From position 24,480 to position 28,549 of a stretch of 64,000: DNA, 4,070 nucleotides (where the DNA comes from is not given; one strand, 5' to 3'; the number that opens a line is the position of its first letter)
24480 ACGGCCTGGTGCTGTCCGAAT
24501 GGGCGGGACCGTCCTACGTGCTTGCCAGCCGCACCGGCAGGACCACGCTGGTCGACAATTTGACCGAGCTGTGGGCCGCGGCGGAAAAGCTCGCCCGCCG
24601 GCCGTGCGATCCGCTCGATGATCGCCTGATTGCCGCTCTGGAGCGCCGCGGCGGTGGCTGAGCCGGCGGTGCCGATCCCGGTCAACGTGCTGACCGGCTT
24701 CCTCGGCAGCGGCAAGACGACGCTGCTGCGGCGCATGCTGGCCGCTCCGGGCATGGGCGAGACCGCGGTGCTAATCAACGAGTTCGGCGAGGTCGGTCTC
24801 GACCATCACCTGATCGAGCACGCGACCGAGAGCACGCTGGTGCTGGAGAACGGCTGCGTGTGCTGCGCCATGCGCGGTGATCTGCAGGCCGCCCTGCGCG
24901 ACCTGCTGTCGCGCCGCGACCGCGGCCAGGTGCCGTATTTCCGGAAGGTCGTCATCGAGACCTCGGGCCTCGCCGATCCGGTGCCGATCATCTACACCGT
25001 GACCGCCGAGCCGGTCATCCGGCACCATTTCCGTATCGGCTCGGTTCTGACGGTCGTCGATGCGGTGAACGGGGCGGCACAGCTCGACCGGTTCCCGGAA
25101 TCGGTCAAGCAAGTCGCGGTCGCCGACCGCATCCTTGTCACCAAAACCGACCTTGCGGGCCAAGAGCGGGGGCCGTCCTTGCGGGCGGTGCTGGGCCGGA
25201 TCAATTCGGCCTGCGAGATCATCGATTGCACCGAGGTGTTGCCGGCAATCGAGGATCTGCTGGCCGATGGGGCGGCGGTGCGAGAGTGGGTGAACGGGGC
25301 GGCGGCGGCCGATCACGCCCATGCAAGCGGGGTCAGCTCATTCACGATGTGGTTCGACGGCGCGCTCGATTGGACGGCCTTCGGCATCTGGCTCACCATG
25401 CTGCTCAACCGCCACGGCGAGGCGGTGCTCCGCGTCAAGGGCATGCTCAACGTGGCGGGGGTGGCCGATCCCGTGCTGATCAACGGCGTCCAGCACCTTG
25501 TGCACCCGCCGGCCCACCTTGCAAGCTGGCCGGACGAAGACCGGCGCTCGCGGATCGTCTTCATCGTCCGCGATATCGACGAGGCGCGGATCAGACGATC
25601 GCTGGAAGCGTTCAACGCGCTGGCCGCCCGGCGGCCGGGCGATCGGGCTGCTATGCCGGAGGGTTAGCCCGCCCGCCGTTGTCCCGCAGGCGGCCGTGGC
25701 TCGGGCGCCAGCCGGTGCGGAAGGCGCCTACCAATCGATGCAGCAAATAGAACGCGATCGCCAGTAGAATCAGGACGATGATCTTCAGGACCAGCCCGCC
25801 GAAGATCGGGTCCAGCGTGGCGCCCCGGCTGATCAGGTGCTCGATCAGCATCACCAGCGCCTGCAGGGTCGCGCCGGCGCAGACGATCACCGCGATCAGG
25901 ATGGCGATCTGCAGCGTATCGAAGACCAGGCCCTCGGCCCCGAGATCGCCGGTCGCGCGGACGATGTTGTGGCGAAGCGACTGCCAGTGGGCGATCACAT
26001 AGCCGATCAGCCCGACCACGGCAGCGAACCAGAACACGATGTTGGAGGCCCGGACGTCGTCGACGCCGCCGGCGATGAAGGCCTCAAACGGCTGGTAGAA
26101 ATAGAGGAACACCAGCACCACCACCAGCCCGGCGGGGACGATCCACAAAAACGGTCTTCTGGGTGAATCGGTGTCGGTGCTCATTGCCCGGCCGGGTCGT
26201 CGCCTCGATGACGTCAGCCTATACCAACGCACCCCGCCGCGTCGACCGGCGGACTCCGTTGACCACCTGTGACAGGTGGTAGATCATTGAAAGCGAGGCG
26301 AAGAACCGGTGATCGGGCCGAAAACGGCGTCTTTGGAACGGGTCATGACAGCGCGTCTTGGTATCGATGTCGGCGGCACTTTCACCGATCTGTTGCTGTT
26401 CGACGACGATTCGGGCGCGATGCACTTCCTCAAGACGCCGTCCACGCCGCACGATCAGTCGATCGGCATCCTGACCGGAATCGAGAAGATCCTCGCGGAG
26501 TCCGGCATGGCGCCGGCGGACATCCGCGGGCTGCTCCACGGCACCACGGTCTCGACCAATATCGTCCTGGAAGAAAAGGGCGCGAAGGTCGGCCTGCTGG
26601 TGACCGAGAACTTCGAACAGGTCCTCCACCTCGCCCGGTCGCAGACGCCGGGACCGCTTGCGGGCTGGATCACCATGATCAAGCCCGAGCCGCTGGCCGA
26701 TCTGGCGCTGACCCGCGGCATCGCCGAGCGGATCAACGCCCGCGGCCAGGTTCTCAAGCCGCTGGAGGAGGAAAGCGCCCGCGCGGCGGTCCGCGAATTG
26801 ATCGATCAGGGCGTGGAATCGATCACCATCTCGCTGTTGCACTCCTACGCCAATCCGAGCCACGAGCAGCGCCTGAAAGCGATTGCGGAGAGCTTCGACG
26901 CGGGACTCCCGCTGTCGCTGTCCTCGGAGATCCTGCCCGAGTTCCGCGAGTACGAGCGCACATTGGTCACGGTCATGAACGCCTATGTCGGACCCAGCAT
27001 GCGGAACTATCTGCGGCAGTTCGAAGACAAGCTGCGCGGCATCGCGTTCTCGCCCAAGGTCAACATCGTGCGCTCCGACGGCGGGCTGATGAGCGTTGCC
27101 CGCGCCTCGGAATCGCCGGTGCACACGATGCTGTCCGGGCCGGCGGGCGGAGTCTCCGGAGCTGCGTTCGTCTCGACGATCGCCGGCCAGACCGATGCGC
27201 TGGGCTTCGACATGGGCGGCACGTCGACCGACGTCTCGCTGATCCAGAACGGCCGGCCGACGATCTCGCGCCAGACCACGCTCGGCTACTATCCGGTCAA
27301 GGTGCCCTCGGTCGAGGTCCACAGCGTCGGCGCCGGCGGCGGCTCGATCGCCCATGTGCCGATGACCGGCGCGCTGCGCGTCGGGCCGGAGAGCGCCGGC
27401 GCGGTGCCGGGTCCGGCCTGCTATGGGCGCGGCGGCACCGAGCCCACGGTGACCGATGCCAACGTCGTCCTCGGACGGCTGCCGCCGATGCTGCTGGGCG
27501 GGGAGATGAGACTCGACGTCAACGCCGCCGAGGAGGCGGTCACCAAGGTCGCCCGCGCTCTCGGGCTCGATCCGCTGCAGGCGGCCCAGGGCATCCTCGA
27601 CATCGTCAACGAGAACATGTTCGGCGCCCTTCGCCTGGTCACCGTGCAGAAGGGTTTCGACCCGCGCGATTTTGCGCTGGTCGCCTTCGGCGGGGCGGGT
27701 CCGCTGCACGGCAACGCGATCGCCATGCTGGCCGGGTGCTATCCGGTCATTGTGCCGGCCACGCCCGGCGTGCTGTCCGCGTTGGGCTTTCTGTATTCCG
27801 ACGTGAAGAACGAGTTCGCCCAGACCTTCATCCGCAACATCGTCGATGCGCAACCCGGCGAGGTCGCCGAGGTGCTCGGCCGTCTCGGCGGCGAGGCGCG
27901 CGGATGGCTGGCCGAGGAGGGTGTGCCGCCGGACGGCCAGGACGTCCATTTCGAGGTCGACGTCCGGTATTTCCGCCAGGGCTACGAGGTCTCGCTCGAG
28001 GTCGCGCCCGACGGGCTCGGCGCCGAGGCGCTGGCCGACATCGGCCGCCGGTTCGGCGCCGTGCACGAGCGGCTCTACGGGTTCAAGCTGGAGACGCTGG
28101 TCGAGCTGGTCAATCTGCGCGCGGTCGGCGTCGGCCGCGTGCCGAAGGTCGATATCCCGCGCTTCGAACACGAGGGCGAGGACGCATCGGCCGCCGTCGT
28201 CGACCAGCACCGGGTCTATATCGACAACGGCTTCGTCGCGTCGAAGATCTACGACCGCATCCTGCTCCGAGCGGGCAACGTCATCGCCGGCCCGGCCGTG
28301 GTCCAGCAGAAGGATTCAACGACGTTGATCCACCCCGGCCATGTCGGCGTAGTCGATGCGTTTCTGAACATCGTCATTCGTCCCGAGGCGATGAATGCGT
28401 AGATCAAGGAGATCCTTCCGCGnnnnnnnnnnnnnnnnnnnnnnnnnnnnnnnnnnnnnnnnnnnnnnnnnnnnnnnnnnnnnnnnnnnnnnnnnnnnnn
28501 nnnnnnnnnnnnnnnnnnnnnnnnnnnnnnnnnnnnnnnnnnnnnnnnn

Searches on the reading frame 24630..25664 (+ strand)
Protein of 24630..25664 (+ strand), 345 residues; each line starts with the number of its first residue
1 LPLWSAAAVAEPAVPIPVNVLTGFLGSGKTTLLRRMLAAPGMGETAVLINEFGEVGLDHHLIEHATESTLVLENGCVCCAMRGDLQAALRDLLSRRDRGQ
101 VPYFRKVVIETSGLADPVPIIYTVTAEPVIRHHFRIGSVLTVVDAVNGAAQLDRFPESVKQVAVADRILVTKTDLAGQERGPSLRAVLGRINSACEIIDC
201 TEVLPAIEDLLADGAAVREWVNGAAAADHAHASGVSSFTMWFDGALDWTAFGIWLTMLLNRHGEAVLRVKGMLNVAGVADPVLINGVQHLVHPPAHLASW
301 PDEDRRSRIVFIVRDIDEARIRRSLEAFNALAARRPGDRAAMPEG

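Call 33: search_protein_families(library=pfam, proteins=[window:24630-25664:+], max_evalue=0.01)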
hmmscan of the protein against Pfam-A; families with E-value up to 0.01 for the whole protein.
window:24630-25664:+ (345 aa): 3 families
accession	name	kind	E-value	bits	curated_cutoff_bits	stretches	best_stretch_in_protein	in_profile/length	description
PF02492.25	cobW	-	4.9e-44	150.5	20.7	1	17-197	1-178/180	CobW/HypB/UreG, nucleotide-binding domain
PF07683.19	CobW_C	-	1.6e-24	86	22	1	235-328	1-93/94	Cobalamin synthesis protein cobW C-terminal domain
PF25204.1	DAAF9_2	-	0.0069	16.4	27.5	0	83-149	45-119/210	DAAF9 domain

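Call 56: search_protein_families(library=ncbifam, proteins=[window:24630-25664:+], max_evalue=0.001)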
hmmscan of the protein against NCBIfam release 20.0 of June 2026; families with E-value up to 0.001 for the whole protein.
window:24630-25664:+ (345 aa): 5 families
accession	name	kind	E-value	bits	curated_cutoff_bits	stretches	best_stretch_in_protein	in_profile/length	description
NF008578.0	PRK11537.1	equivalog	5.9e-60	203.1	361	1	15-328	3-316/318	GTPase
TIGR02475.1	CobW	equivalog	3.3e-39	134.7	332.1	2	16-150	4-138/342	cobalamin biosynthesis protein CobW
NF038288.1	chaper_GTP_ZigA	equivalog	4.3e-29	101.6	600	1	16-150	1-140/390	zinc metallochaperone GTPase ZigA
NF041053.1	CobW_rel_Se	equivalog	9.7e-12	44.9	180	1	21-192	6-173/195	CobW-related selenoprotein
NF047431.1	hiber_recruit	equivalog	8.6e-06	24.9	375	1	60-175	52-189/402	ribosome hibernation factor-recruiting GTPase MRF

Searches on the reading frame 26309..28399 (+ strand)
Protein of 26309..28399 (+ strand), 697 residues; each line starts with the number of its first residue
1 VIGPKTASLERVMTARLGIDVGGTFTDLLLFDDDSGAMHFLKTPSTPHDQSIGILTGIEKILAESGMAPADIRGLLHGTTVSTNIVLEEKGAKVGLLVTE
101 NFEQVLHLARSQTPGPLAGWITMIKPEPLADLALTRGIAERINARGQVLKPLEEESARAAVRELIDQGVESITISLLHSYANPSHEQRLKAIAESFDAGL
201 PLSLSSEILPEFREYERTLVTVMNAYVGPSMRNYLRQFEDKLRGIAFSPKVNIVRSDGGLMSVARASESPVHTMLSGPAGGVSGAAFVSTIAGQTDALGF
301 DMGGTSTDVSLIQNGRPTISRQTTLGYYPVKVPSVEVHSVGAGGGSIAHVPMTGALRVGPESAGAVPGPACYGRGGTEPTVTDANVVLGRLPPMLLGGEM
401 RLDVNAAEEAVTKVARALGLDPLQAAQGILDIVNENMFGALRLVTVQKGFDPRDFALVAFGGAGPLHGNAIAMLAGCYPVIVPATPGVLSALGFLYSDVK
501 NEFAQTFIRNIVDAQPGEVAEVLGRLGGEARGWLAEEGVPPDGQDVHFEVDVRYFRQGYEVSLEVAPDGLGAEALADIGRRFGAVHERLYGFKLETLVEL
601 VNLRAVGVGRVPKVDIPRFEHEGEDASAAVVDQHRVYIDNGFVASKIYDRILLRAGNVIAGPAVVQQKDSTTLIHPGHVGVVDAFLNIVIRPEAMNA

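Call 3: search_protein_families(library=pfam, proteins=[window:26309-28399:+], max_evalue=10)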
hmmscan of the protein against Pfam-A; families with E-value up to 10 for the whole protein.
window:26309-28399:+ (697 aa): 6 families
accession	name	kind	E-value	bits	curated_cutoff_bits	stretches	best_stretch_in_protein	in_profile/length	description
PF01968.24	Hydantoinase_A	-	2.1e-95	319.8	22.9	1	217-502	1-290/291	Hydantoinase/oxoprolinase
PF05378.19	Hydant_A_N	-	5.6e-50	169.9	25.2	2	16-194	1-173/176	Hydantoinase/oxoprolinase N-terminal region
PF19278.4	Hydant_A_C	-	5.4e-09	36.1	21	1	607-685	106-185/193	Hydantoinase/oxoprolinase C-terminal domain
PF01869.26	BcrAD_BadFG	-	7.3e-05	22.9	31.5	1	17-80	1-70/271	BadF/BadG/BcrA/BcrD ATPase family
PF13941.12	MutL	-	0.0018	17.6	27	2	276-323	223-272/450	MutL protein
PF14450.12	FtsA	-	0.2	12.4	31.8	0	301-318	4-21/127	Cell division protein FtsA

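Call 56: search_protein_families(library=ncbifam, proteins=[window:26309-28399:+], max_evalue=0.001)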
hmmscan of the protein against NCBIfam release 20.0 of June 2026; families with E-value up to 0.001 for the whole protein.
window:26309-28399:+ (697 aa): 3 families
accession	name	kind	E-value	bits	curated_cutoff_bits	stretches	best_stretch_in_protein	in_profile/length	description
NF050156.1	CapLactmsAlpCapA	equivalog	2.6e-155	518.5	1000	1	16-680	2-675/689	caprolactamase subunit alpha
NF042975.2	AcphenoCarb_ApcC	equivalog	4.2e-97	326.1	1500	1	16-683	10-702/733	acetophenone carboxylase subunit gamma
NF042960.1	AcphenoCarb_ApcA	equivalog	7.4e-66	222.7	1250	2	158-688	127-653/658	acetophenone carboxylase subunit alpha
